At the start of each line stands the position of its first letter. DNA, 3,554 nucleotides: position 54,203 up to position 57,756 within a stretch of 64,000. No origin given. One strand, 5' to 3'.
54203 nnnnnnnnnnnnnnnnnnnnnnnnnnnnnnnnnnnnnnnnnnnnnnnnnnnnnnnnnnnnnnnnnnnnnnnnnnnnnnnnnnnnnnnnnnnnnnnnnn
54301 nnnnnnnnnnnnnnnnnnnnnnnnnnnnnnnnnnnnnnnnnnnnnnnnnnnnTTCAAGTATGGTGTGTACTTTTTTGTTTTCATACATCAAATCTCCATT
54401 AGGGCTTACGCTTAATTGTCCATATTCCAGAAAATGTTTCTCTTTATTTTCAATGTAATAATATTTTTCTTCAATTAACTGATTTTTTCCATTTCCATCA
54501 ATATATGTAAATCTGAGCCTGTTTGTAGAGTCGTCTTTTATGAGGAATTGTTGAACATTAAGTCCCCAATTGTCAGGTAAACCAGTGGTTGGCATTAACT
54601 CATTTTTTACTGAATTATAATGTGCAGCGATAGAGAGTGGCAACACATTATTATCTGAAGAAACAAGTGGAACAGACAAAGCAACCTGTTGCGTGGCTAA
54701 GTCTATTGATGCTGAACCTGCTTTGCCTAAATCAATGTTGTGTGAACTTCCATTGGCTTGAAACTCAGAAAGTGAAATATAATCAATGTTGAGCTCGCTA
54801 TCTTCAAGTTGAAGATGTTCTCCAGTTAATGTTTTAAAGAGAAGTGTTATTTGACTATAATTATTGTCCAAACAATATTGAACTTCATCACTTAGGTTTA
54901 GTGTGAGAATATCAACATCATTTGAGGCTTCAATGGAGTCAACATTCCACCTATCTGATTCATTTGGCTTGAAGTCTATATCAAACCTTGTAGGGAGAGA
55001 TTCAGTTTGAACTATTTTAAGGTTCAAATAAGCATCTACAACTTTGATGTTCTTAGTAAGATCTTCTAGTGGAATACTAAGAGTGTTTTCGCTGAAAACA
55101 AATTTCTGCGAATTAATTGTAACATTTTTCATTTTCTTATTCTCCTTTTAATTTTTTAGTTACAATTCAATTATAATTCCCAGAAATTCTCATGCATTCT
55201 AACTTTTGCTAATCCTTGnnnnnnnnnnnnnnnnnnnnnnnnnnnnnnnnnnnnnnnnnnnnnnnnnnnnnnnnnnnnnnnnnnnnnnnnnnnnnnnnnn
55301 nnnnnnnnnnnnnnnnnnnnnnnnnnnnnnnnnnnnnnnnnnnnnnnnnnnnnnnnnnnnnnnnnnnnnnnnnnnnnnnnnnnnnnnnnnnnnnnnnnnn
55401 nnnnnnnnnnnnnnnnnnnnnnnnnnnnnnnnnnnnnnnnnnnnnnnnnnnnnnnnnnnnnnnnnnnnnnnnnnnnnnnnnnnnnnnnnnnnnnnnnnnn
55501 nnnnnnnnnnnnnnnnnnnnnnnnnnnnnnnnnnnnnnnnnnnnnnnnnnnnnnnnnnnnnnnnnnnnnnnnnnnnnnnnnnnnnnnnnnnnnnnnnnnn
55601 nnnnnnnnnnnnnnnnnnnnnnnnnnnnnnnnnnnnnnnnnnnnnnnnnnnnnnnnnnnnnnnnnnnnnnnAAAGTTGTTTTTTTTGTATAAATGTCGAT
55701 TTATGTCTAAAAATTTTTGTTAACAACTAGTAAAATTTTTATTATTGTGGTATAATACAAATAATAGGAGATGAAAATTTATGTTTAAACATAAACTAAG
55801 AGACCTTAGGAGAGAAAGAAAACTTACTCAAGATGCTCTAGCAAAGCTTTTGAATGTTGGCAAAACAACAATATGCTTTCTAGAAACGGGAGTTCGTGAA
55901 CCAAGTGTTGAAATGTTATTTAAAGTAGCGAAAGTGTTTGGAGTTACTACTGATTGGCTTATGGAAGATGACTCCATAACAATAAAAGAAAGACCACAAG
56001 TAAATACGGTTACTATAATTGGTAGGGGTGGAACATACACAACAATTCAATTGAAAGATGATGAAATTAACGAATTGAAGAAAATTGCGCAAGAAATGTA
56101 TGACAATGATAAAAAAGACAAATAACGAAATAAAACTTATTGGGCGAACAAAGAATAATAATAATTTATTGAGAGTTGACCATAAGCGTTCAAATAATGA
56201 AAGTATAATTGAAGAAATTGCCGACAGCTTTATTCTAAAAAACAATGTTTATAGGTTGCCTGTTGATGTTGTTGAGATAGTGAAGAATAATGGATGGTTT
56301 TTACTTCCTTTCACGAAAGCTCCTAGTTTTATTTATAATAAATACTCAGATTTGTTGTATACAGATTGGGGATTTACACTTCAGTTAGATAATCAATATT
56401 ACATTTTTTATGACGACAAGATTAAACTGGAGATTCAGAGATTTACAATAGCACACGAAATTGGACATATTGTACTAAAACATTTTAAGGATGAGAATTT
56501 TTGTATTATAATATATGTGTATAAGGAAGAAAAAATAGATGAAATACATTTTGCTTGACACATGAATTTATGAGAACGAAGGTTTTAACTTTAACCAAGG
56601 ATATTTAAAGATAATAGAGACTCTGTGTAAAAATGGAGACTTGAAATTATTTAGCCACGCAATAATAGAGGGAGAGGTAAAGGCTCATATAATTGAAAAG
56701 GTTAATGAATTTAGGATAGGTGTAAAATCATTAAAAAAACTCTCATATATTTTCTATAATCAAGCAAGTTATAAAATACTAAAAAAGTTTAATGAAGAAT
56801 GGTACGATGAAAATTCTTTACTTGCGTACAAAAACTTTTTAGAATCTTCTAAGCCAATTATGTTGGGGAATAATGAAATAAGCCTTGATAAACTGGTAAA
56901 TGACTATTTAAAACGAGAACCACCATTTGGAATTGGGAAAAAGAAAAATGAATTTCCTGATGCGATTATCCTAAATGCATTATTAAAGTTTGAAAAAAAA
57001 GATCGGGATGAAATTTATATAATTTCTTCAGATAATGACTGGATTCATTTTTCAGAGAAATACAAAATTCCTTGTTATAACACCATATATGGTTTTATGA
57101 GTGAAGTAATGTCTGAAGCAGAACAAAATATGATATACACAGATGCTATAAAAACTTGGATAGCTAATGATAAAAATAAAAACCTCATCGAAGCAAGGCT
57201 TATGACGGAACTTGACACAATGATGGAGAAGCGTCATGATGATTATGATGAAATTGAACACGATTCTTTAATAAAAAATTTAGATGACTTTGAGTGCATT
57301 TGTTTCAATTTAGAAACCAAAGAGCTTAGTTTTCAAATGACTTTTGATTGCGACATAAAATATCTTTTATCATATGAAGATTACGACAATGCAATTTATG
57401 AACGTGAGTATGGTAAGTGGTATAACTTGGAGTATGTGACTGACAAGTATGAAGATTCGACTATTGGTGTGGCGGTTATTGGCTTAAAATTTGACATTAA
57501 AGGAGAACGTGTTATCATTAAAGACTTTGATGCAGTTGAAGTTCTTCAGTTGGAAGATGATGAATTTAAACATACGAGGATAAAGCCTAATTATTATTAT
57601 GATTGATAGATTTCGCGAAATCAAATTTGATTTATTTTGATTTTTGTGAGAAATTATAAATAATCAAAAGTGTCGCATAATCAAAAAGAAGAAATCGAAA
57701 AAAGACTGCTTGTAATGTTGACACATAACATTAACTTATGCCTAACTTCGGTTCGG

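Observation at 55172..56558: Phage-type lysogeny switch (XRE + ImmA-like + small sigma/late-activator-like gene) wired directly in front of a giant toxin gene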

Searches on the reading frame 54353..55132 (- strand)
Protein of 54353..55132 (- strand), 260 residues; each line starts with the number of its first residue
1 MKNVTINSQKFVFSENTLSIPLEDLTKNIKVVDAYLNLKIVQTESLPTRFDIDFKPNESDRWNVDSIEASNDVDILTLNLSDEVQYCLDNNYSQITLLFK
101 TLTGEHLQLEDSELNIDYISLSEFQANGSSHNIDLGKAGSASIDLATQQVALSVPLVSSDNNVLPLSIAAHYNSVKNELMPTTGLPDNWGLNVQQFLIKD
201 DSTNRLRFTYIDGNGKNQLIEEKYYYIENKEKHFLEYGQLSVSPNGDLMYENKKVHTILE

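Call 80: find_homologous_proteins(query=window:54353-55132:-, max_evalue=0.001)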
Query window:54353-55132:- (260 aa): 3 proteins with E <= 0.001 among 494 candidates.
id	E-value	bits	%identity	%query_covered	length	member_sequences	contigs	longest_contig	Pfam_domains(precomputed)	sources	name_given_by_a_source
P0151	2.0e-53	200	44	100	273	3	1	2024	-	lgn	-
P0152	7.8e-53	198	48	89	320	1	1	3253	-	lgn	-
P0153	8.3e-50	188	41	100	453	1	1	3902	-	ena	-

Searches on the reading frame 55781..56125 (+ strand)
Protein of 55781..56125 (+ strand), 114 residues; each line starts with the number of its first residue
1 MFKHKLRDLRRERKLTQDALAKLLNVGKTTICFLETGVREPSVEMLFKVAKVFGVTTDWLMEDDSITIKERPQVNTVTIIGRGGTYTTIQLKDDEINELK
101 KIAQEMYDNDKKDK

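Call 5: search_protein_families(library=pfam, proteins=[window:55781-56125:+], max_evalue=0.1)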
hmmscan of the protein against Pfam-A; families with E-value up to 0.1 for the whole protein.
window:55781-56125:+ (114 aa): 7 families
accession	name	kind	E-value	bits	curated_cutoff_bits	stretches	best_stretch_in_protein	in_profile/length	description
PF01381.28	HTH_3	-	3e-16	59.6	23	1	6-60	1-55/55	Helix-turn-helix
PF12844.13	HTH_19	-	2.3e-10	40.6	30.2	1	5-61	3-59/64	Helix-turn-helix domain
PF13560.12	HTH_31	-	1.5e-08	35.2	27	1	5-57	5-58/64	Helix-turn-helix domain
PF13443.12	HTH_26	-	0.0023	18.6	22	1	5-56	1-53/63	Cro/C1-type HTH DNA-binding domain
PF07022.19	Phage_CI_repr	-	0.015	16.1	22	1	17-61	15-58/65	Bacteriophage CI repressor helix-turn-helix domain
PF13744.12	HTH_37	-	0.028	14.7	27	1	6-55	23-73/80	Helix-turn-helix domain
PF13413.12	HTH_25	-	0.067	13.5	24.6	0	6-37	2-33/62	Helix-turn-helix domain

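Call 7: search_protein_families(library=ncbifam, proteins=[window:55781-56125:+], max_evalue=0.1)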
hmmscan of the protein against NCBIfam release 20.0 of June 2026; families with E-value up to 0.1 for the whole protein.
window:55781-56125:+ (114 aa): 20 families
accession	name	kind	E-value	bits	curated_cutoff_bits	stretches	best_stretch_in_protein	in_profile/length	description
NF041951.1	phage_RstR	subfamily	1.3e-13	51.2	80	1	1-67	2-68/108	RstR family transcriptional repressor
TIGR03070.1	couple_hipB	subfamily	8.7e-11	41.6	71.65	1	6-55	7-56/58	type II toxin-antitoxin system Y4mF family antitoxin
NF038139.1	Reg_Aceta_RamB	equivalog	2.6e-09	36.3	700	1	5-66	6-67/465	acetate metabolism transcriptional regulator RamB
NF007257.0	PRK09706.1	subfamily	1.4e-07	31.4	101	1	2-65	6-69/135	transcriptional repressor DicA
NF052239.1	antitox_spr1629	equivalog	5.7e-07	29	335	1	4-103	5-102/377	spr1629 family repressor/antitoxin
NF006015.0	PRK08154.1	subfamily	9.7e-07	28.2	204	1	4-75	33-104/314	anaerobic benzoate catabolism transcriptional regulator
NF047948.1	male_kill_WMK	equivalog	2.8e-06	27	300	1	4-65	165-226/300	WO male-killing family protein Wmk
TIGR00270.2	TIGR00270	equivalog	0.00014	21.7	110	1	2-67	76-141/159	multiprotein bridging factor aMBF1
TIGR03830.1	CxxCG_CxxCG_HTH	subfamily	0.00028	20.7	61.8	1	4-49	68-115/127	type II TA system antitoxin MqsA family protein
NF007408.0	PRK09943.1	equivalog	0.00036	20.1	211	1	4-65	10-71/185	HTH-type transcriptional regulator PuuR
NF007271.0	PRK09726.1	equivalog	0.00072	19.5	79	1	6-56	17-67/88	type II toxin-antitoxin system antitoxin HipB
NF003162.0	PRK04140.1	equivalog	0.00091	18.3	263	1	5-55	130-180/317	transcriptional regulator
NF058600.1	TransRegSco1979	equivalog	0.001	18.2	350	1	4-57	11-64/280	Sco1979 family transcriptional regulator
NF041575.1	antitoxPezA_Strep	equivalog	0.0031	17.5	290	1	2-57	2-57/158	type II toxin-antitoxin system antitoxin PezA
TIGR02607.1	antidote_HigA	equivalog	0.005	16.7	47.7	1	14-61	20-67/81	HigA family addiction module antitoxin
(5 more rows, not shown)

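Call 8: search_protein_families(library=phrogs, proteins=[window:55781-56125:+], max_evalue=0.01)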
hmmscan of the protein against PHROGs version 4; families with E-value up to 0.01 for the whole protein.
window:55781-56125:+ (114 aa): 26 families (the best 25 are shown)
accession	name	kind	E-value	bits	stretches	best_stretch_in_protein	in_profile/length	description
phrog_8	-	transcription regulation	3.4e-20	73.8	1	1-109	76-165/346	transcriptional regulator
phrog_3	-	transcription regulation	4.5e-14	54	1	1-90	88-168/430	transcriptional repressor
phrog_4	-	transcription regulation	2.9e-13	50.6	1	2-80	137-205/400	transcriptional repressor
phrog_2439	-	transcription regulation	1.2e-10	41.8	1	5-70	11-76/367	transcriptional regulator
phrog_5823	-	transcription regulation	3.2e-10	40.7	1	4-70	9-76/404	transcriptional regulator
phrog_2967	-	transcription regulation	5.8e-10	40.1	1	2-78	11-91/225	transcriptional regulator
phrog_1373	-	transcription regulation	1.6e-09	39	1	4-61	66-123/166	transcriptional regulator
phrog_2328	-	transcription regulation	2.4e-08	34.8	1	3-64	17-78/128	transcriptional repressor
phrog_4836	-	transcription regulation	3.7e-08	34.1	1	4-72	78-146/194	CII-like regulator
phrog_7241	-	transcription regulation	1.1e-07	33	1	4-61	64-121/122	transcriptional regulator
phrog_147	-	transcription regulation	2e-06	29.1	1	2-64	5-70/100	transcriptional regulator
phrog_2104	-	unknown function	2.6e-06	28.6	1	4-46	42-84/103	-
phrog_3037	-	transcription regulation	2.6e-06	28.4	1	5-111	21-116/189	transcriptional repressor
phrog_4739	-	unknown function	1.6e-05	25.6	1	3-69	69-135/167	-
phrog_34939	-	unknown function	3e-05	24.8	1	3-69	11-78/280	-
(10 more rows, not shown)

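Call 85: search_protein_families(library=padloc, proteins=[window:55781-56125:+], max_evalue=0.001)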
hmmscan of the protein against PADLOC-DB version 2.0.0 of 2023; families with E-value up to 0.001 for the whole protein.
window:55781-56125:+ (114 aa): 15 families
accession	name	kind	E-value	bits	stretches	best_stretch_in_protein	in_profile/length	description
PDLC02926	HTH_VI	-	6.6e-12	43.5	1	1-61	1-61/92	-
PDLC04142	capH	-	4.6e-11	41.7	1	2-108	7-100/103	capH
PDLC03665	Control_protein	-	2.8e-09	35.1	1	1-66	8-74/77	control protein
PDLC03951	RmrA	-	4.2e-09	33.9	1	4-71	11-77/400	-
PDLC03954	RmrA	-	4.7e-08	30.3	1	4-71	13-80/380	-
PDLC03952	RmrA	-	4.8e-07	26.9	1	4-68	25-89/395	-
PDLC03945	RmrA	-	6.8e-07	26.8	1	4-104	5-103/394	-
PDLC04775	PDC-M69A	-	1.8e-06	26.5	1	11-102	17-107/113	-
PDLC03944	RmrA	-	1.8e-06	25.3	1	4-69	9-74/384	-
PDLC03949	RmrA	-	3.2e-06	24.2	1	5-70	6-71/363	-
PDLC03947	RmrA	-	6.6e-06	23.2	1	4-68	14-78/383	-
PDLC03946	RmrA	-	7.4e-06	22.9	1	3-69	3-70/357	-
PDLC03948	RmrA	-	8e-06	23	1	4-67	11-74/397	-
PDLC03956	RmrA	-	0.00016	18.9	1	4-63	11-71/399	-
PDLC03955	RmrA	-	0.00035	17.9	1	5-67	24-86/371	-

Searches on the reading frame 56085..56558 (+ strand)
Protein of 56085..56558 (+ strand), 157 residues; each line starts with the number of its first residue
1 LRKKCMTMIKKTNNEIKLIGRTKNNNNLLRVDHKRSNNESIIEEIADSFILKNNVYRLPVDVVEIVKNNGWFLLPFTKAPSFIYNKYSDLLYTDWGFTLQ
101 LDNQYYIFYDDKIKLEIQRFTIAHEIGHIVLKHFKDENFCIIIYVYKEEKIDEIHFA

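Call 5: search_protein_families(library=pfam, proteins=[window:56085-56558:+], max_evalue=0.1)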
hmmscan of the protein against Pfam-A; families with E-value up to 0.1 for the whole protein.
window:56085-56558:+ (157 aa): 1 family
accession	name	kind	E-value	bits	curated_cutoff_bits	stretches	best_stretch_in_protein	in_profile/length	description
PF06114.19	Peptidase_M78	-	2.8e-06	27.6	22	1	99-138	23-62/123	IrrE N-terminal-like domain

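Call 7: search_protein_families(library=ncbifam, proteins=[window:56085-56558:+], max_evalue=0.1)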
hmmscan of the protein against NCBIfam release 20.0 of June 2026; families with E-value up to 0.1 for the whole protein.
window:56085-56558:+ (157 aa): 1 family
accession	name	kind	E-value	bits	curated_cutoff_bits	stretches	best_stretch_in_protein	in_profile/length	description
NF052239.1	antitox_spr1629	equivalog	0.0076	15.4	335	1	53-133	143-223/377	spr1629 family repressor/antitoxin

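Call 8: search_protein_families(library=phrogs, proteins=[window:56085-56558:+], max_evalue=0.01)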
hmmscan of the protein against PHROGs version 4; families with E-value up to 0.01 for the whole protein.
window:56085-56558:+ (157 aa): 5 families
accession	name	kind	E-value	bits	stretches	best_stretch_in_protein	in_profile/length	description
phrog_1914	-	unknown function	5.1e-14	53.5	1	51-144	21-120/222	-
phrog_19315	-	unknown function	5.5e-12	46.4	1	42-145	14-122/348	-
phrog_87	-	other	4.1e-07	31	1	37-139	20-106/227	metallo-protease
phrog_2439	-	transcription regulation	4.9e-07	30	1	39-132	127-211/367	transcriptional regulator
phrog_1516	-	unknown function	0.00097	19.8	1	95-138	64-106/227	-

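Call 85: search_protein_families(library=padloc, proteins=[window:56100-56558:+], max_evalue=0.001)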
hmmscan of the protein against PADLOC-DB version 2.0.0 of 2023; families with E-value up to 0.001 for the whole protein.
window:56100-56558:+ (152 aa): 8 families
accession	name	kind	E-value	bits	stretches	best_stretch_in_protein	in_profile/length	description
PDLC04141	capP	-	5.1e-09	34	1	37-129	5-84/242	capP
PDLC04776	PDC-M69B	-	2.2e-05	22.3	1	90-132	58-100/272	-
PDLC03954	RmrA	-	2.2e-05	21.5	1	92-127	186-222/380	-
PDLC03953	RmrA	-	5.8e-05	20.5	1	112-131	207-226/373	-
PDLC03951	RmrA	-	0.0001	19.4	1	27-128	126-220/400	-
PDLC03950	RmrA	-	0.00026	18.1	1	92-144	175-228/369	-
PDLC03949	RmrA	-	0.00051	17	1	92-128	168-204/363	-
PDLC03944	RmrA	-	0.00072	16.7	1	93-129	178-215/384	-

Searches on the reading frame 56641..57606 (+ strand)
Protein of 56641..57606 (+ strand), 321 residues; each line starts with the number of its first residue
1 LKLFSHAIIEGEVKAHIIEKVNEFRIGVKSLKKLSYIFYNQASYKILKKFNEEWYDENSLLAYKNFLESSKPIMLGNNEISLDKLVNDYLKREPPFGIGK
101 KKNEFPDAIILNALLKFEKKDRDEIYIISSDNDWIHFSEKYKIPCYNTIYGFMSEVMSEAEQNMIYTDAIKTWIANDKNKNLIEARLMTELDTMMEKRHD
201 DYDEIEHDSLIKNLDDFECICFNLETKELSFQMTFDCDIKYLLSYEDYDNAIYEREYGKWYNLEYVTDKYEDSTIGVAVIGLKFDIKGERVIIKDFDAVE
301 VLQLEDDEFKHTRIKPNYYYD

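Call 5: search_protein_families(library=pfam, proteins=[window:56641-57606:+], max_evalue=0.1)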
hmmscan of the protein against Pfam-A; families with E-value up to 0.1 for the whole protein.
window:56641-57606:+ (321 aa): 1 family
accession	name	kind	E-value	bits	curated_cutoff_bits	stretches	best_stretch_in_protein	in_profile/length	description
PF16289.11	PIN_12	-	9.5e-16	59.1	32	1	2-134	34-172/172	PIN domain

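Call 7: search_protein_families(library=ncbifam, proteins=[window:56641-57606:+], max_evalue=0.1)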
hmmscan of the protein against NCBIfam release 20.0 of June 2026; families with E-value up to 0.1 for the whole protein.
window:56641-57606:+ (321 aa): 0 families

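Call 8: search_protein_families(library=phrogs, proteins=[window:56641-57606:+], max_evalue=0.01)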
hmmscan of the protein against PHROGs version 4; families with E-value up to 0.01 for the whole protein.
window:56641-57606:+ (321 aa): 0 families

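Call 85: search_protein_families(library=padloc, proteins=[window:56641-57606:+], max_evalue=0.001)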
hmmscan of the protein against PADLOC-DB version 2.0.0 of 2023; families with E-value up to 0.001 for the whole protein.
window:56641-57606:+ (321 aa): 0 families
